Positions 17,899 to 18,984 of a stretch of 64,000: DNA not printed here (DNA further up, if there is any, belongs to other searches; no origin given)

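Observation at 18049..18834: Membrane-anchored WYL-REC fusion protein 10 nt downstream of the helicase-nuclease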

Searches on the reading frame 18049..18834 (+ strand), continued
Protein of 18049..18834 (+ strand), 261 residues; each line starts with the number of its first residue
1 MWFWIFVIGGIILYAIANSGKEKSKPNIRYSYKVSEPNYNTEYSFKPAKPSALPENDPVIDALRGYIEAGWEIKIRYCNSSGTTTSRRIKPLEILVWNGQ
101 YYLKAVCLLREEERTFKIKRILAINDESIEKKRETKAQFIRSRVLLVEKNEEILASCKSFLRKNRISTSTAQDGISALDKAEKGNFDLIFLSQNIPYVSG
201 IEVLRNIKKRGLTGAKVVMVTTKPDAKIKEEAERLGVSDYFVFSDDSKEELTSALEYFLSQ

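Call 21: search_protein_families(library=pfam, proteins=[P0011, P0016, P0023, P0033, P0036, P0041, P0048, P0066, P0068, P0101], max_evalue=0.001)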
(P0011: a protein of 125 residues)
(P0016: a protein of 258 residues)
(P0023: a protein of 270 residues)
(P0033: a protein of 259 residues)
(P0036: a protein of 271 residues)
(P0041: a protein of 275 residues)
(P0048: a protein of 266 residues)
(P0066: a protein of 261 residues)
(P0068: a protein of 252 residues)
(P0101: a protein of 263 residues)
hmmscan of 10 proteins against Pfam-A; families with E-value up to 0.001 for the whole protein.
P0011 (125 aa): 1 family
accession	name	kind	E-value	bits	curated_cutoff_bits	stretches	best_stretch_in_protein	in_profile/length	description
PF00072.30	Response_reg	-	1.3e-13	51.5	30.2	1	9-106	1-97/111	Response regulator receiver domain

P0016 (258 aa): 3 families
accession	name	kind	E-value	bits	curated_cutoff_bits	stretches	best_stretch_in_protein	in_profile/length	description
PF00072.30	Response_reg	-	5e-48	162.3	30.2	2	8-119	1-110/111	Response regulator receiver domain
PF23198.2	PDE8A_N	-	7.7e-07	29.6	29.6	0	25-96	30-103/147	PDE8A-like, N-terminal domain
PF02310.24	B12-binding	-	3e-06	27.5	32.1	1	20-98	19-100/121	B12 binding domain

P0023 (270 aa): 2 families
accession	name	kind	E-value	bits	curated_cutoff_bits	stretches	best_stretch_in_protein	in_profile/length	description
PF00072.30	Response_reg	-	4.8e-50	168.8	30.2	2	153-263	1-109/111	Response regulator receiver domain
PF20161.5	VpsR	-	0.00015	21.9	23.7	0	3-96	7-97/121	VpsR domain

P0033 (259 aa): 1 family
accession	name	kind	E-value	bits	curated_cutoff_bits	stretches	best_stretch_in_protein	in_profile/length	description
PF00072.30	Response_reg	-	4.9e-47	159.1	30.2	2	8-119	1-108/111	Response regulator receiver domain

P0036 (271 aa): 4 families
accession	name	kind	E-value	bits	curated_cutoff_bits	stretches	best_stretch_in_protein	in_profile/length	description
PF00072.30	Response_reg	-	1.8e-61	205.6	30.2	2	147-258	1-110/111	Response regulator receiver domain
PF23198.2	PDE8A_N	-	6.6e-09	36.3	29.6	1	9-94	12-98/147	PDE8A-like, N-terminal domain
PF21332.3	AmiR_N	-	8.3e-07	29.4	27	1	146-258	2-107/111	AmiR, N-terminal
PF24896.1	Receiver_CRE1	-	0.00086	20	27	0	142-259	4-132/136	AHK4/CRE1/WOL first receiver domain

P0041 (275 aa): 3 families
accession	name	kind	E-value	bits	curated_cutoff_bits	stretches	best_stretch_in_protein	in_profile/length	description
PF00072.30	Response_reg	-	5e-56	188.1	30.2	2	159-269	2-110/111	Response regulator receiver domain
PF23198.2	PDE8A_N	-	1.5e-08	35.1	29.6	1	152-262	7-121/147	PDE8A-like, N-terminal domain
PF20274.4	cREC_REC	-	0.00029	21.9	27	0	159-239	3-75/88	Cyclic-phosphate processing Receiver domain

P0048 (266 aa): 1 family
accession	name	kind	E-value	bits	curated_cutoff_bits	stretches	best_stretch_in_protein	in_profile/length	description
PF00072.30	Response_reg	-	8.6e-50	168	30.2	2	143-256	2-110/111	Response regulator receiver domain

P0066 (261 aa): 2 families
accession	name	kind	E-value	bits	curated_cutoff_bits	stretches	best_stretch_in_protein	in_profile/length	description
PF00072.30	Response_reg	-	2.4e-41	140.8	30.2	2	143-254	1-109/111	Response regulator receiver domain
PF23198.2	PDE8A_N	-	2.5e-05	24.6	29.6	0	5-57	10-62/147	PDE8A-like, N-terminal domain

P0068 (252 aa): 3 families
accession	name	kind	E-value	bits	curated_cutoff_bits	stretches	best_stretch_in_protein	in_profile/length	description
PF00072.30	Response_reg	-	1.3e-50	170.6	30.2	2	4-113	1-107/111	Response regulator receiver domain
PF23198.2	PDE8A_N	-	7e-05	23.2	29.6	0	130-222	9-102/147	PDE8A-like, N-terminal domain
PF02310.24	B12-binding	-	0.00093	19.5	32.1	0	30-80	40-86/121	B12 binding domain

P0101 (263 aa): 3 families
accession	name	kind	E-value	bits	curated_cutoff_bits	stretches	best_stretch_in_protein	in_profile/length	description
PF00072.30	Response_reg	-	1.2e-47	161.1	30.2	2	135-247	1-110/111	Response regulator receiver domain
PF03709.21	OKR_DC_1_N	-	7.6e-06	26.6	29.3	1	19-92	11-81/111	Orn/Lys/Arg decarboxylase, N-terminal domain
PF21714.3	KaiA_N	-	0.00075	20.1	27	0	10-91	9-89/125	Circadian clock protein KaiA, N-terminal domain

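Call 56: predict_structure(alignment_id=A3)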
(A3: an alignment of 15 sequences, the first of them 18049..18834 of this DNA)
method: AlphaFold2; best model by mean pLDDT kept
length: 261 residues; sequences in the alignment: 15
mean_pLDDT: 84.6   pTM: 0.50
mean pLDDT of the five models: 84.6, 84.2, 83.6, 81.9, 69.5
residues with pLDDT >= 90: 156; 70-90: 68; 50-70: 11; < 50: 26
segments of 3 or more residues with pLDDT < 50: 23-40, 130-135
pLDDT, mean of each block of 10 residues (from residue 1): 90 84 44 40 76 87 91 91 89 94 92 94 73 55 93 92 92 97 94 93 95 92 93 94 85 81 71
secondary structure, 60 per line:
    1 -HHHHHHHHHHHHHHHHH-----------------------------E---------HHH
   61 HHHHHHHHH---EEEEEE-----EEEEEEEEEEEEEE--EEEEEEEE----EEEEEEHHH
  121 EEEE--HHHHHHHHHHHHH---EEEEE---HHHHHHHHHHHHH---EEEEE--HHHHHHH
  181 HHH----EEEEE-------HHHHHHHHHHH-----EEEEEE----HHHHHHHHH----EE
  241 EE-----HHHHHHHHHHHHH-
elements in order: H2-18 H58-69 E73-78 E84-97 E100-107 E112-117 E121-124 H127-139 E143-147 H151-163 E167-171 H174-183 E188-192 H200-210 E216-221 H226-234 E239-242 H248-260

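Call 60: fold_search(model_id=the predicted structure, library=pdb)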
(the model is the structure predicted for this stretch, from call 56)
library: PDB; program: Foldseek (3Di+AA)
matches with E <= 10: 1891; with E <= 0.001: 609
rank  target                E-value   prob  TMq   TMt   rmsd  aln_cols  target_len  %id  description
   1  6ifh                  2.9e-09  1.00  0.40  0.82   2.8       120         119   32  Unphosphorylated Spo0F from Paenisporosarcina sp. TG-14 (released 2019-01-16)
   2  8fk2_A                4.2e-09  1.00  0.40  0.81   2.4       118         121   30  The N-terminal VicR from Streptococcus mutans (released 2023-10-25)
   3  9of3_A                4.8e-09  1.00  0.40  0.82   2.5       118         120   24  Structure of the Acinetobacter baumannii Response Regulator PmrA Receiver Domain D10N mutation (released 2025-11-26)
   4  6xvu_A                5.7e-09  1.00  0.39  0.68   2.9       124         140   27  Bacteriophytochrome response regulator from Deinococcus radiodurans (released 2021-06-30)
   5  8p6f_B                7.8e-09  1.00  0.40  0.21   2.6       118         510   28  Crystal structure of PorX-Fj (released 2024-04-03)
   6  3crn_B                8.3e-09  1.00  0.40  0.80   2.6       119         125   24  Crystal structure of response regulator receiver domain protein (CheY-like) from Methanospirillum hungatei JF-1 (released 2008-04-22)
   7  8phx_B                9.4e-09  1.00  0.41  0.78   2.8       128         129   26  Receiver Domain of the Hybrid Histidine Kinase Sln1 of Candida albicans (released 2024-07-03)
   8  8thp_A                9.4e-09  1.00  0.40  0.22   2.7       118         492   28  PorX phosphatase null mutant (T271V) (released 2024-04-17)
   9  6xvu_D                1.1e-08  1.00  0.39  0.69   2.7       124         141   27  Bacteriophytochrome response regulator from Deinococcus radiodurans (released 2021-06-30)
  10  3crn_A                1.1e-08  1.00  0.40  0.78   2.5       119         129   24  Crystal structure of response regulator receiver domain protein (CheY-like) from Methanospirillum hungatei JF-1 (released 2008-04-22)
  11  6is1_E                1.1e-08  1.00  0.41  0.85   2.6       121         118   28  Crystal Structure of Staphylococcus aureus response regulator ArlR receiver domain in complex with BeF3 and Mg (released 2019-10-30)
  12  8phx_C                1.1e-08  1.00  0.41  0.77   2.7       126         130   25  Receiver Domain of the Hybrid Histidine Kinase Sln1 of Candida albicans (released 2024-07-03)
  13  8phx_A                1.1e-08  1.00  0.40  0.77   2.7       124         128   27  Receiver Domain of the Hybrid Histidine Kinase Sln1 of Candida albicans (released 2024-07-03)
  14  9of4_C                1.2e-08  1.00  0.40  0.81   2.4       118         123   23  Structure of the Acinetobacter baumannii Response Regulator PmrA Receiver Domain M12I Mutation (released 2025-11-26)
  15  4zmr_A                1.2e-08  1.00  0.39  0.48   2.8       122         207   30  Structural characterization of the full-length response regulator spr1814 in complex with a phosphate analogue reveals (released 2016-04-27)
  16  8ted_B                1.3e-08  1.00  0.39  0.21   2.7       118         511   28  PorX primitive orthorhombic crystal form (released 2024-04-17)
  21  8ted_A                1.5e-08  1.00  0.39  0.21   2.6       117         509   28  PorX primitive orthorhombic crystal form (released 2024-04-17)
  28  8p6f_A                2.5e-08  1.00  0.39  0.21   2.6       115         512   28  Crystal structure of PorX-Fj (released 2024-04-03)
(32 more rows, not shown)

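Call 63: find_related_loci(query=A1, collection=metagenome_contigs, flank=8000)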
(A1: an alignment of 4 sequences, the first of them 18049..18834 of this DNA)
Query A1 (261 aa) in metagenome_contigs; peptide patterns used: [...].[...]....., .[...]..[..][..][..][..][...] (x = any residue, [..] = any of these).
239 stretches matched a pattern; 1 encode a relative of the query (tblastn E <= 1e-3); 1 distinct loci.
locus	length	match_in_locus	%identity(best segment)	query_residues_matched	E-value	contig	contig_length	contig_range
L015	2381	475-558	54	1-27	1e-6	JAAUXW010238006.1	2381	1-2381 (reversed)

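Call 64: find_related_loci(query=A1, collection=viral_contigs, flank=8000)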
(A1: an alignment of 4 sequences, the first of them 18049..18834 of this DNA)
Query A1 (261 aa) in viral_contigs; peptide patterns used: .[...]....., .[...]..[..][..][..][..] (x = any residue, [..] = any of these).
47 stretches matched a pattern, but none encodes a relative of the query by tblastn (E <= 1e-3).

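Call 75: search_protein_families(library=phrogs, proteins=[window:18049-18834:+], max_evalue=0.001)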
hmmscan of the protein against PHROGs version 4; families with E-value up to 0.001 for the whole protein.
window:18049-18834:+ (261 aa): 6 families
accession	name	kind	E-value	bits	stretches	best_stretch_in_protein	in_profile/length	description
phrog_731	-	unknown function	2.7e-15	57.3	1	142-241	2-100/227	-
phrog_5982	-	unknown function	6.6e-11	41.8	1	127-242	854-969/1030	-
phrog_6785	-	unknown function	9.3e-08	32.3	1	69-141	36-104/396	-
phrog_20458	-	unknown function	2.2e-07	30.5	1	125-256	685-814/829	-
phrog_13105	-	unknown function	3.1e-06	28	1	58-125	147-213/239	-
phrog_37855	-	unknown function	3.6e-06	27.2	1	143-243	7-112/278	-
